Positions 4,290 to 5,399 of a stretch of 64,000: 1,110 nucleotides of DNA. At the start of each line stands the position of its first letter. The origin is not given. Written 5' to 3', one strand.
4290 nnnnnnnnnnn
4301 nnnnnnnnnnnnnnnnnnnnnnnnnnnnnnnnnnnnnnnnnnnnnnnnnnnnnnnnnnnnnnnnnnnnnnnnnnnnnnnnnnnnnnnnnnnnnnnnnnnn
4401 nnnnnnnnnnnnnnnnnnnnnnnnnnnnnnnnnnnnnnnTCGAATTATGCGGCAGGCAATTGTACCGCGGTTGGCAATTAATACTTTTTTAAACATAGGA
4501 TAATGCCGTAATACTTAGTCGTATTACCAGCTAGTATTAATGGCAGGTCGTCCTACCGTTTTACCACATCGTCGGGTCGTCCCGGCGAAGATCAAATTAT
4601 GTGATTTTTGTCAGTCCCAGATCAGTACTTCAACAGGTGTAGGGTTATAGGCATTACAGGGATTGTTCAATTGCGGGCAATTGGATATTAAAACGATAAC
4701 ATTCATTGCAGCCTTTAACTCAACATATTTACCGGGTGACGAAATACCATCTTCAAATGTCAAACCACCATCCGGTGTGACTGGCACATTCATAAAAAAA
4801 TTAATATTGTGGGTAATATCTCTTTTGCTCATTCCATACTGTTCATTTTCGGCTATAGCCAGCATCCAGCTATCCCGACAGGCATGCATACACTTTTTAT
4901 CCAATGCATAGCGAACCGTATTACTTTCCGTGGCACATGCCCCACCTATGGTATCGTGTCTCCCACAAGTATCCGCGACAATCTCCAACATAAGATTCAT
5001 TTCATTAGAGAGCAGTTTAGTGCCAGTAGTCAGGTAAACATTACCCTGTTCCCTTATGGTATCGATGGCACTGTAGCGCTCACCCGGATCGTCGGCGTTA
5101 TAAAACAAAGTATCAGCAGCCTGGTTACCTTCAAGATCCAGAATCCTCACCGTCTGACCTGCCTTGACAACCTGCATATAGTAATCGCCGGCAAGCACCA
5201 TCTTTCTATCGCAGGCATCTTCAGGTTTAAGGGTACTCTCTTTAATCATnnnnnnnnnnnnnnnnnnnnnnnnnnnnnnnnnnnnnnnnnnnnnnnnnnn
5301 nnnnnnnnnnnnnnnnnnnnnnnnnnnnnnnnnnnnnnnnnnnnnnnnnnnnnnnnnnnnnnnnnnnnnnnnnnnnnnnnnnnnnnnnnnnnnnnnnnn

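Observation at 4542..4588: Guanidine-II (mini-ykkC) riboswitch candidate sitting inside an operon, directly in front of the 'urea' carboxylase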

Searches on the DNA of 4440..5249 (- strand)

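Call 4: search_rna_families(source=window, start=4440, end=4660, threshold=evalue, max_evalue=10, show_alignments=5)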
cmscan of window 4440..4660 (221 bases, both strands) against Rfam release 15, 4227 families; matches with E-value up to 10: 4.
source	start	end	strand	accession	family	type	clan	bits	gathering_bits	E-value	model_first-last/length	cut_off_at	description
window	4544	4588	-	RF01068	Guanidine-II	Cis-reg; riboswitch;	-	29.7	32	0.00017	1-48/48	no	Guanidine-II riboswitch aptamer (mini-ykkC)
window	4580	4607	+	RF01300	snoU49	Gene; snRNA; snoRNA; CD-box;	CL00062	16.3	35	0.8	1-65/65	no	Small nucleolar RNA U49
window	4475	4502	-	RF02372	PyrC_leader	Cis-reg; leader;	-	15.5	50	5.1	1-50/50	no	PyrC leader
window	4440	4494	+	RF02849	Ysr197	Gene; sRNA;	-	10.1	167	2.4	200-254/254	5'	Yersinia sRNA 197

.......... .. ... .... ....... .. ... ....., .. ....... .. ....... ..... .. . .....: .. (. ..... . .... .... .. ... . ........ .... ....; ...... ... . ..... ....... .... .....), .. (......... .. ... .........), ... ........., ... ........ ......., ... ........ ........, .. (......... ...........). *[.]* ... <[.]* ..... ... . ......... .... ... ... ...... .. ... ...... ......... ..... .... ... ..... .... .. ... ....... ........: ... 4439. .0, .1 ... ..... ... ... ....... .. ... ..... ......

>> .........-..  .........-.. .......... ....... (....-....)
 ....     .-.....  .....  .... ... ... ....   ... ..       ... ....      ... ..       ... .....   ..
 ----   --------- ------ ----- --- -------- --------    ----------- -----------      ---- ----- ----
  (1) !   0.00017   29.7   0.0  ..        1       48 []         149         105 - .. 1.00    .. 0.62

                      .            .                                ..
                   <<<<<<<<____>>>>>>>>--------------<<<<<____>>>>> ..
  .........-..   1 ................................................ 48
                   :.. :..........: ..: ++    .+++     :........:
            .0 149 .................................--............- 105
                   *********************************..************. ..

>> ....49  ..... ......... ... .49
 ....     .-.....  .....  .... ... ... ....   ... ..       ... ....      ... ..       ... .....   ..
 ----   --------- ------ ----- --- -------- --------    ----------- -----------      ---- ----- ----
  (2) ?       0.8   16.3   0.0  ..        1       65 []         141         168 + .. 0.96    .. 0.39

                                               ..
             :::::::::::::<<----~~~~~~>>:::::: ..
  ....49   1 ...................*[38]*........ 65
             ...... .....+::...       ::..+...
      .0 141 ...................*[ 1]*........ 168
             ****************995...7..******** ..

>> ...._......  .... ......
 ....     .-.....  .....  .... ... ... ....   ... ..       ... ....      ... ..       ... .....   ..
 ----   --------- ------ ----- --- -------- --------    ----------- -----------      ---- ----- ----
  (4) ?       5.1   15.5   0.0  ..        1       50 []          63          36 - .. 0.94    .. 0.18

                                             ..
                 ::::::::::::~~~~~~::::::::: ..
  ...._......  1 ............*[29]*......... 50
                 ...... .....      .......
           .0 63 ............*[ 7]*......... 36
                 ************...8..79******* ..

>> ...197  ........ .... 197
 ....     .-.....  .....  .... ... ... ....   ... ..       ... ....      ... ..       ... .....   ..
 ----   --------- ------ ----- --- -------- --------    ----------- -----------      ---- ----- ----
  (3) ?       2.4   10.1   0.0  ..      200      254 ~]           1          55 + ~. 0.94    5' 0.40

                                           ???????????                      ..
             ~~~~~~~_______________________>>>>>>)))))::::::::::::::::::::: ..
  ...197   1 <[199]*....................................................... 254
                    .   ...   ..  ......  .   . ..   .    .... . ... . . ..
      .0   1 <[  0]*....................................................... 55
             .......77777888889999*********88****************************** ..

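Call 23: search_rna_families(sources=[L001, L004, L015, L007, L009, L003, L010, L018, L020, L059, L051, L023, L041, L065], threshold=gathering)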
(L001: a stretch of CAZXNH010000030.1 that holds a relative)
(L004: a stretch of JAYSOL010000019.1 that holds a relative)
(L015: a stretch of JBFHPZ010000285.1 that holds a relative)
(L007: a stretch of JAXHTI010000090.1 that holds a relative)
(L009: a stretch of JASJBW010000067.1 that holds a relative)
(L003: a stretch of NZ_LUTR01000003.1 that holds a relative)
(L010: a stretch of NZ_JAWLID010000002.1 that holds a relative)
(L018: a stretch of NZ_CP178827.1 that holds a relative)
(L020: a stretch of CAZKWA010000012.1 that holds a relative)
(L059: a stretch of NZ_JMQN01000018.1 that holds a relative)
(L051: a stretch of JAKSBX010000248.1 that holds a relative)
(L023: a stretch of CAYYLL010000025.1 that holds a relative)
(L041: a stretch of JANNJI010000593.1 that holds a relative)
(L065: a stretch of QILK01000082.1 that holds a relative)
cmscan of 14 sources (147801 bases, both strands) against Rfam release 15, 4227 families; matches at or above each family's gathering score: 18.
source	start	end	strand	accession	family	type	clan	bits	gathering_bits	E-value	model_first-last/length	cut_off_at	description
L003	2331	2430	+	RF00442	Guanidine-I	Cis-reg; riboswitch;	-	89.5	63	2.2e-14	1-107/107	no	Guanidine-I riboswitch aptamer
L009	2388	2492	+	RF00442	Guanidine-I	Cis-reg; riboswitch;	-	88.8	63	3.1e-14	1-107/107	no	Guanidine-I riboswitch aptamer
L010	2335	2434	+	RF00442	Guanidine-I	Cis-reg; riboswitch;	-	87.5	63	6.2e-14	1-107/107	no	Guanidine-I riboswitch aptamer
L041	2346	2469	+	RF00442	Guanidine-I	Cis-reg; riboswitch;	-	87.2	63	7e-14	1-107/107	no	Guanidine-I riboswitch aptamer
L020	2351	2461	+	RF00442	Guanidine-I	Cis-reg; riboswitch;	-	86.2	63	1.2e-13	1-107/107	no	Guanidine-I riboswitch aptamer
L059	2273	2400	+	RF00442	Guanidine-I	Cis-reg; riboswitch;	-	85.1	63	2.1e-13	1-107/107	no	Guanidine-I riboswitch aptamer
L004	263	383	+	RF00442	Guanidine-I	Cis-reg; riboswitch;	-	82.5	63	8.1e-13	1-107/107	no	Guanidine-I riboswitch aptamer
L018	2359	2455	+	RF00442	Guanidine-I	Cis-reg; riboswitch;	-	82.3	63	9e-13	1-107/107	no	Guanidine-I riboswitch aptamer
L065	179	315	+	RF00442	Guanidine-I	Cis-reg; riboswitch;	-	80.8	63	1.9e-12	1-107/107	no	Guanidine-I riboswitch aptamer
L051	2108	2243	+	RF00442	Guanidine-I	Cis-reg; riboswitch;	-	70.5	63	3.9e-10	1-107/107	no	Guanidine-I riboswitch aptamer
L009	6670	6714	+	RF01068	Guanidine-II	Cis-reg; riboswitch;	-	42.5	32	9.9e-05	1-48/48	no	Guanidine-II riboswitch aptamer (mini-ykkC)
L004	4893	4939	+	RF01068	Guanidine-II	Cis-reg; riboswitch;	-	42.4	32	0.0001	1-48/48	no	Guanidine-II riboswitch aptamer (mini-ykkC)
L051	6673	6720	+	RF01068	Guanidine-II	Cis-reg; riboswitch;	-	41.1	32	0.00021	1-48/48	no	Guanidine-II riboswitch aptamer (mini-ykkC)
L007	3816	3862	+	RF01068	Guanidine-II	Cis-reg; riboswitch;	-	38.8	32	0.00076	1-48/48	no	Guanidine-II riboswitch aptamer (mini-ykkC)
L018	6676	6728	+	RF01068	Guanidine-II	Cis-reg; riboswitch;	-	37.4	32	0.0017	1-48/48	no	Guanidine-II riboswitch aptamer (mini-ykkC)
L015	4112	4156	+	RF01068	Guanidine-II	Cis-reg; riboswitch;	-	36.1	32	0.0034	1-48/48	no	Guanidine-II riboswitch aptamer (mini-ykkC)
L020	6656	6704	+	RF01068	Guanidine-II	Cis-reg; riboswitch;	-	35.3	32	0.0053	1-48/48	no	Guanidine-II riboswitch aptamer (mini-ykkC)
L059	6660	6702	+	RF01068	Guanidine-II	Cis-reg; riboswitch;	-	34.1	32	0.01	1-48/48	no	Guanidine-II riboswitch aptamer (mini-ykkC)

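Call 44: search_rna_families(sources=[L170, L012, L017, L042, L032, L046, L074, L072, L037, L033, L066], threshold=gathering)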
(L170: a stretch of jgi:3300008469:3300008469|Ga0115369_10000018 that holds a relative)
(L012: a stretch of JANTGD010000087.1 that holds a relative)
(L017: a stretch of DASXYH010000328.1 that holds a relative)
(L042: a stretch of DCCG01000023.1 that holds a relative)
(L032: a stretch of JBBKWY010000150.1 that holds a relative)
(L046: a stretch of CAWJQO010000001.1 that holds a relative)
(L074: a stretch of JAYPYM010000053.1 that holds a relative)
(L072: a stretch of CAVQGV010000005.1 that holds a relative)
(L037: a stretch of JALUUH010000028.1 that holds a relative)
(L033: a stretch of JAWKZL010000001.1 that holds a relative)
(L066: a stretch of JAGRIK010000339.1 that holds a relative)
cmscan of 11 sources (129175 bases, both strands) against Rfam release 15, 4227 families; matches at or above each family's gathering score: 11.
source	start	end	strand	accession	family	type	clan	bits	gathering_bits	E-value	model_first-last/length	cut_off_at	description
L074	194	298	+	RF00442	Guanidine-I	Cis-reg; riboswitch;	-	92.3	63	4.5e-15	1-107/107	no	Guanidine-I riboswitch aptamer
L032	1859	1976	+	RF00442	Guanidine-I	Cis-reg; riboswitch;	-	92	63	5.4e-15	1-107/107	no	Guanidine-I riboswitch aptamer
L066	1901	2017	+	RF00442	Guanidine-I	Cis-reg; riboswitch;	-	91.6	63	6.5e-15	1-107/107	no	Guanidine-I riboswitch aptamer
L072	1723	1839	+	RF00442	Guanidine-I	Cis-reg; riboswitch;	-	89.1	63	2.4e-14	1-107/107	no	Guanidine-I riboswitch aptamer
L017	4971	5111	+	RF00442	Guanidine-I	Cis-reg; riboswitch;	-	86.2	63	1e-13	1-107/107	no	Guanidine-I riboswitch aptamer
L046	241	357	+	RF00442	Guanidine-I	Cis-reg; riboswitch;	-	85.3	63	1.6e-13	1-107/107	no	Guanidine-I riboswitch aptamer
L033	1849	1964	+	RF00442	Guanidine-I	Cis-reg; riboswitch;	-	84.8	63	2.1e-13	1-107/107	no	Guanidine-I riboswitch aptamer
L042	4949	5057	+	RF00442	Guanidine-I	Cis-reg; riboswitch;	-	79.6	63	3.1e-12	1-107/107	no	Guanidine-I riboswitch aptamer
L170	8641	8687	+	RF01068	Guanidine-II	Cis-reg; riboswitch;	-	40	32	0.00035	1-48/48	no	Guanidine-II riboswitch aptamer (mini-ykkC)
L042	6666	6712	+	RF01068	Guanidine-II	Cis-reg; riboswitch;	-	39.9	32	0.00036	1-48/48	no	Guanidine-II riboswitch aptamer (mini-ykkC)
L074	4871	4913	+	RF01068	Guanidine-II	Cis-reg; riboswitch;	-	37.2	32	0.0016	1-48/48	no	Guanidine-II riboswitch aptamer (mini-ykkC)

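Call 73: search_rna_families(sources=[L171, L172, L174], threshold=gathering)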
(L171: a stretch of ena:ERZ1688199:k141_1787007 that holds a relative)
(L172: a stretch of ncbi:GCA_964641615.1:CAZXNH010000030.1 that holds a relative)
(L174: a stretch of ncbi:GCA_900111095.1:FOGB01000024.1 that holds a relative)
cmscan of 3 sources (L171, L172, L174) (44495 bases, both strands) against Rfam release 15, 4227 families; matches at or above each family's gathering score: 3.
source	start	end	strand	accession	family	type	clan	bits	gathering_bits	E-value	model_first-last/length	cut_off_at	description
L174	4300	4399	+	RF00442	Guanidine-I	Cis-reg; riboswitch;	-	90.6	63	3.8e-15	1-107/107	no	Guanidine-I riboswitch aptamer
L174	8676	8724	+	RF01068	Guanidine-II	Cis-reg; riboswitch;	-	43.6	32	1.6e-05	1-48/48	no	Guanidine-II riboswitch aptamer (mini-ykkC)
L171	8648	8694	+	RF01068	Guanidine-II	Cis-reg; riboswitch;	-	38.3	32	0.00029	1-48/48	no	Guanidine-II riboswitch aptamer (mini-ykkC)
